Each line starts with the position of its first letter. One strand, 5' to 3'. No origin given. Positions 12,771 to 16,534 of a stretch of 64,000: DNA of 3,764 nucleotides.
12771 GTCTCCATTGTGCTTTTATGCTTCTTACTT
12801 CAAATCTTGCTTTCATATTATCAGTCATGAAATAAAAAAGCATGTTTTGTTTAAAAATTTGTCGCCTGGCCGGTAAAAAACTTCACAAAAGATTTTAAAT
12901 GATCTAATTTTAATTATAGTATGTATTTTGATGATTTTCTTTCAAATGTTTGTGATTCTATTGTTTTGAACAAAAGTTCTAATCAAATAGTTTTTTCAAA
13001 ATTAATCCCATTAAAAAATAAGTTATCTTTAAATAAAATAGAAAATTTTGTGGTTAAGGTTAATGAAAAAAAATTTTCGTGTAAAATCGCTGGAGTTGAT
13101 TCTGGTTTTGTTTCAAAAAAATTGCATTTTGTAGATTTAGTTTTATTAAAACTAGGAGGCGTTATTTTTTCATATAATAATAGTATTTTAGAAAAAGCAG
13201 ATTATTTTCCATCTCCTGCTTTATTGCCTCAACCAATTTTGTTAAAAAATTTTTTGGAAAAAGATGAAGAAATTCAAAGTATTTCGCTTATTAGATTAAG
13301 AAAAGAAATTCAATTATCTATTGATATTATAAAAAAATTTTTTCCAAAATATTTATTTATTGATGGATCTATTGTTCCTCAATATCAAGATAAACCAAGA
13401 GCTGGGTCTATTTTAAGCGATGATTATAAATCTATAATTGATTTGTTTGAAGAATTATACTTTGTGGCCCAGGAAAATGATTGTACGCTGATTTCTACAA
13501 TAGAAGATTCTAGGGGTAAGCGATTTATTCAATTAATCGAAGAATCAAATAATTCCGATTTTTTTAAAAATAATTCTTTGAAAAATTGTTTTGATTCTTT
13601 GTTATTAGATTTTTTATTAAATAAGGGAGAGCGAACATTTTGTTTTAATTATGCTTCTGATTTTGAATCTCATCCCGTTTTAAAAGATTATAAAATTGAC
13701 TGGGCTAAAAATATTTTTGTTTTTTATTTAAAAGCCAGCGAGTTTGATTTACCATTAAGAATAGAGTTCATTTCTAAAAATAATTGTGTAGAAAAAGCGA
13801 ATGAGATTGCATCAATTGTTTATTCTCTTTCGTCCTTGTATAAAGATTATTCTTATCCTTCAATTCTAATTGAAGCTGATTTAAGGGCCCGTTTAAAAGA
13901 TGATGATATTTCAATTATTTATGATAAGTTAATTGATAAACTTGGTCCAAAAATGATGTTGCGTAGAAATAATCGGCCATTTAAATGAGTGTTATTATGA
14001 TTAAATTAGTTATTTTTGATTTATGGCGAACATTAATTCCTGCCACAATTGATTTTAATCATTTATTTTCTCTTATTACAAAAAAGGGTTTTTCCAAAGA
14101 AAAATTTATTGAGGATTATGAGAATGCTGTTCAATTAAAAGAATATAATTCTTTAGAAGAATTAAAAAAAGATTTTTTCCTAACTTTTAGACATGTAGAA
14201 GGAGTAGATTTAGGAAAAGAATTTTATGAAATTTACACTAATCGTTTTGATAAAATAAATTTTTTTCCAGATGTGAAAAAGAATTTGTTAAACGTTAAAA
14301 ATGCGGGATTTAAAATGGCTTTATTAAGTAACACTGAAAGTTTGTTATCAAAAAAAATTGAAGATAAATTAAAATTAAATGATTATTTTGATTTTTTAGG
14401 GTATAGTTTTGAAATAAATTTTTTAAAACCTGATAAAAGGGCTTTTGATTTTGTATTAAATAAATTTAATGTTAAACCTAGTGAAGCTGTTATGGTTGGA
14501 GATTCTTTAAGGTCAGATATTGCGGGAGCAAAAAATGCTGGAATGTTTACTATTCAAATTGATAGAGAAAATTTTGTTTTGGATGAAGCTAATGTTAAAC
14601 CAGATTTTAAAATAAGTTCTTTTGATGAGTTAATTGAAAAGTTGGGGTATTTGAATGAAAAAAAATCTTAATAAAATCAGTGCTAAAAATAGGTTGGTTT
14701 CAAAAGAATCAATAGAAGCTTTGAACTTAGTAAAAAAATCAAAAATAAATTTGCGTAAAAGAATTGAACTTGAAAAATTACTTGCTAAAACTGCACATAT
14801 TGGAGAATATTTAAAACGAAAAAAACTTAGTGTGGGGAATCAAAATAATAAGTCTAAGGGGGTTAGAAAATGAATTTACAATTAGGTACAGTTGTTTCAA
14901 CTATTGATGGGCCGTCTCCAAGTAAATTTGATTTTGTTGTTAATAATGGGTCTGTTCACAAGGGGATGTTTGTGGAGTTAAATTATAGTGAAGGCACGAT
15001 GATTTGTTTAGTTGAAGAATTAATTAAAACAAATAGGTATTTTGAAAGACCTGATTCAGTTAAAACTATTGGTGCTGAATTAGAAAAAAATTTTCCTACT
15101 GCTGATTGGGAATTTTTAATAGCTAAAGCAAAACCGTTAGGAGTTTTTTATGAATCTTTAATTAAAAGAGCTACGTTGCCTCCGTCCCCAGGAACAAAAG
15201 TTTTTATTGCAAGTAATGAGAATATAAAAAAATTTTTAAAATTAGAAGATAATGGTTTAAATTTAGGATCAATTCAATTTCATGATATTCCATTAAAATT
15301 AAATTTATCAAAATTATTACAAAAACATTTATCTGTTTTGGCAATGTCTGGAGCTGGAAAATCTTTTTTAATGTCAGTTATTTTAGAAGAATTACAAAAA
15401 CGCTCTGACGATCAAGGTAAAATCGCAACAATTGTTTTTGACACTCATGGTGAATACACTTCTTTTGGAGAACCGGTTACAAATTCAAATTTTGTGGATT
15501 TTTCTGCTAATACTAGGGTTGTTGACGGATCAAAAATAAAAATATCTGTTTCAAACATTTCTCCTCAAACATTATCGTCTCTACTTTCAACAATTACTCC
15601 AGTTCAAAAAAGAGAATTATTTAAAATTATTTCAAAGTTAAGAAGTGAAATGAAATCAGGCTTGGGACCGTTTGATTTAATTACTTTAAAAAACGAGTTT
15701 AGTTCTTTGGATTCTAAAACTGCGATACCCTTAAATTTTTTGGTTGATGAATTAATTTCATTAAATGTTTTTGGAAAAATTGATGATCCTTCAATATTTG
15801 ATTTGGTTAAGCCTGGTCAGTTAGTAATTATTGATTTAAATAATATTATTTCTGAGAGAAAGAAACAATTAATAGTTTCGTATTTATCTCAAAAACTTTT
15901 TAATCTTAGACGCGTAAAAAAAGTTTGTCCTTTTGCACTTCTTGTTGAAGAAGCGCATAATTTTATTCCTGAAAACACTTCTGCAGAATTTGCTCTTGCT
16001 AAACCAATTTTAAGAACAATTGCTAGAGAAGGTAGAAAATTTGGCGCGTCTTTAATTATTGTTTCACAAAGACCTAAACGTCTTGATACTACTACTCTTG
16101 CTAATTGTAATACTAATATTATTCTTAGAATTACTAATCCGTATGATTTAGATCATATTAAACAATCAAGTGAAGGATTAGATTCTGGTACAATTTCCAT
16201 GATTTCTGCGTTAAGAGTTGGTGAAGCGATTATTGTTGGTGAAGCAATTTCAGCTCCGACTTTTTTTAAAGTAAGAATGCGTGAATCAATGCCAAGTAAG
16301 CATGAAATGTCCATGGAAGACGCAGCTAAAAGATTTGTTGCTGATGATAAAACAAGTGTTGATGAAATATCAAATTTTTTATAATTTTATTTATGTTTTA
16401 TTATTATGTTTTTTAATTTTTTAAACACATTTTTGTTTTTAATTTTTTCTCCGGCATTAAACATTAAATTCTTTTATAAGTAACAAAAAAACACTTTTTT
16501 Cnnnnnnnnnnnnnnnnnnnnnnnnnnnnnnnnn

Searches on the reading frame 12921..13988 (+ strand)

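Call 3: search_protein_families(library=pfam, proteins=[window:12921-13988:+], max_evalue=10)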
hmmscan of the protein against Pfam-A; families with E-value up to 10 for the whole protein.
window:12921-13988:+ (355 aa): 1 family
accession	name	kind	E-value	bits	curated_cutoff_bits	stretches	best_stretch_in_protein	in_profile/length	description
PF09376.16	NurA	-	7.8e-11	42.4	21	1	55-324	2-253/254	NurA domain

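Call 70: search_protein_families(library=padloc, proteins=[window:12921-13988:+], max_evalue=0.01)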
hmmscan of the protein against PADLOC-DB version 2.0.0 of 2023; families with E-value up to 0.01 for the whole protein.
window:12921-13988:+ (355 aa): 0 families

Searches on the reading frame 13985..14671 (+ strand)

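Call 3: search_protein_families(library=pfam, proteins=[window:13985-14671:+], max_evalue=10)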
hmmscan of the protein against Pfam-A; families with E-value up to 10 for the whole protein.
window:13985-14671:+ (228 aa): 5 families
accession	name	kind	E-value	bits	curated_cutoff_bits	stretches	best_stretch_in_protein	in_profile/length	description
PF13419.12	HAD_2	-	2.4e-22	80.3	23.8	1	9-190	1-176/178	Haloacid dehalogenase-like hydrolase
PF00702.32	Hydrolase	-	1.1e-21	78.5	26.4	1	6-186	1-191/191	haloacid dehalogenase-like hydrolase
PF13242.12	Hydrolase_like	-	5.1e-13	49.2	22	1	148-215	4-74/75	HAD-hyrolase-like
PF09419.16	PGP_phosphatase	-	0.069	13.2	20.4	1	162-192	133-163/168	Mitochondrial PGP phosphatase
PF24313.1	Paratox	-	0.07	13.3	27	1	151-171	28-48/59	Paratox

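Call 70: search_protein_families(library=padloc, proteins=[window:13985-14671:+], max_evalue=0.01)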
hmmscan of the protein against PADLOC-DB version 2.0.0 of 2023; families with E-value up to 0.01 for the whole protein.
window:13985-14671:+ (228 aa): 0 families

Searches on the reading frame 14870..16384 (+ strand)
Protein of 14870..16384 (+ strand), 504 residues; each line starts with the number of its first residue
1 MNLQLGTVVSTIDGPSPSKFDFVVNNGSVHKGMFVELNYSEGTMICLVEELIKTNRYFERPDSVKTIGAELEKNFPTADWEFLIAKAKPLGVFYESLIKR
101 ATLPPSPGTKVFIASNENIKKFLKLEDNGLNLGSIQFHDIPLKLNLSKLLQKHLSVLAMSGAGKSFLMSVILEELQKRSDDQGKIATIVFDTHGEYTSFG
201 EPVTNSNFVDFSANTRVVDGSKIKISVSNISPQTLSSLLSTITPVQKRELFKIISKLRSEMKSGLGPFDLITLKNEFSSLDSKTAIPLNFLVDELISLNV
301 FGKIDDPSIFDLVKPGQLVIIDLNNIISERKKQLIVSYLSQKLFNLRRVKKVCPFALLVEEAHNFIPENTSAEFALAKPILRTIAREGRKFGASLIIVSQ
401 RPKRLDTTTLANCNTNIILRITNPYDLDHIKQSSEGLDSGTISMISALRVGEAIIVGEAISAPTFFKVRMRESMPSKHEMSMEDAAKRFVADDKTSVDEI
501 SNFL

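Call 3: search_protein_families(library=pfam, proteins=[window:14870-16384:+], max_evalue=10)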
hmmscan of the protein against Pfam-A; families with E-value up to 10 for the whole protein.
window:14870-16384:+ (504 aa): 5 families
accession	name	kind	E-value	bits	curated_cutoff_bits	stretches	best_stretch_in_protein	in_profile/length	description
PF01935.23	DUF87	-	3.3e-29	103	23.2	1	131-342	2-219/220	Helicase HerA, central domain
PF10412.15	TrwB_AAD_bind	-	0.001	18.5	20.5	1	149-198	13-57/387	Type IV secretion-system coupling protein DNA-binding domain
PF09378.16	HAS-barrel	-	0.0028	18.1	25.2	1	11-91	4-86/90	HAS barrel domain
PF24883.2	NPHP3_N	-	0.0081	16.8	24.8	1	154-192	25-60/164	Nephrocystin 3, N-terminal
PF13401.12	AAA_22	-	0.069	13.9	27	1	152-196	6-33/130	AAA domain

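Call 70: search_protein_families(library=padloc, proteins=[window:14870-16384:+], max_evalue=0.01)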
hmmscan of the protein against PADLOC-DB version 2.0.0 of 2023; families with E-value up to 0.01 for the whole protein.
window:14870-16384:+ (504 aa): 17 families
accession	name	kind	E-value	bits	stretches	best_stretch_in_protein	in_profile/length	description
PDLC04105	HerA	-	8.7e-55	184.4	2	316-484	379-551/576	-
PDLC04102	HerA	-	2.1e-46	156.6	2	312-483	461-634/654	-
PDLC02185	HerA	-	2.2e-35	120.4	2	319-478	409-571/585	-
PDLC02188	HerA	-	8.3e-35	118.7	2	348-483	422-557/578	-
PDLC04100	HerA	-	5.2e-33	112.6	2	341-480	428-567/580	-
PDLC04098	HerA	-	1.4e-31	107.8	2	314-470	482-648/686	-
PDLC04103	HerA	-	3.3e-31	106.3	2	317-482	400-570/579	-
PDLC04097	HerA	-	7.7e-31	105.4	2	317-487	433-612/618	-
PDLC04106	HerA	-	1.6e-28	97.6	2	347-477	506-637/667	-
PDLC04104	HerA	-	5.8e-25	85.8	1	320-477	184-345/379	-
PDLC01055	HerA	-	8.8e-25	85.5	2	304-468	370-524/532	Type III coevolved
PDLC04140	mad8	-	1.2e-24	85.5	1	151-471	27-302/314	mads_8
PDLC02684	DndH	-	2.4e-10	36.6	2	268-408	1509-1644/1715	DndH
PDLC04101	HerA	-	4e-08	30.4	1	109-202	119-215/400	-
PDLC04107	HerA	-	4.2e-08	30.6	1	111-201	122-215/306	-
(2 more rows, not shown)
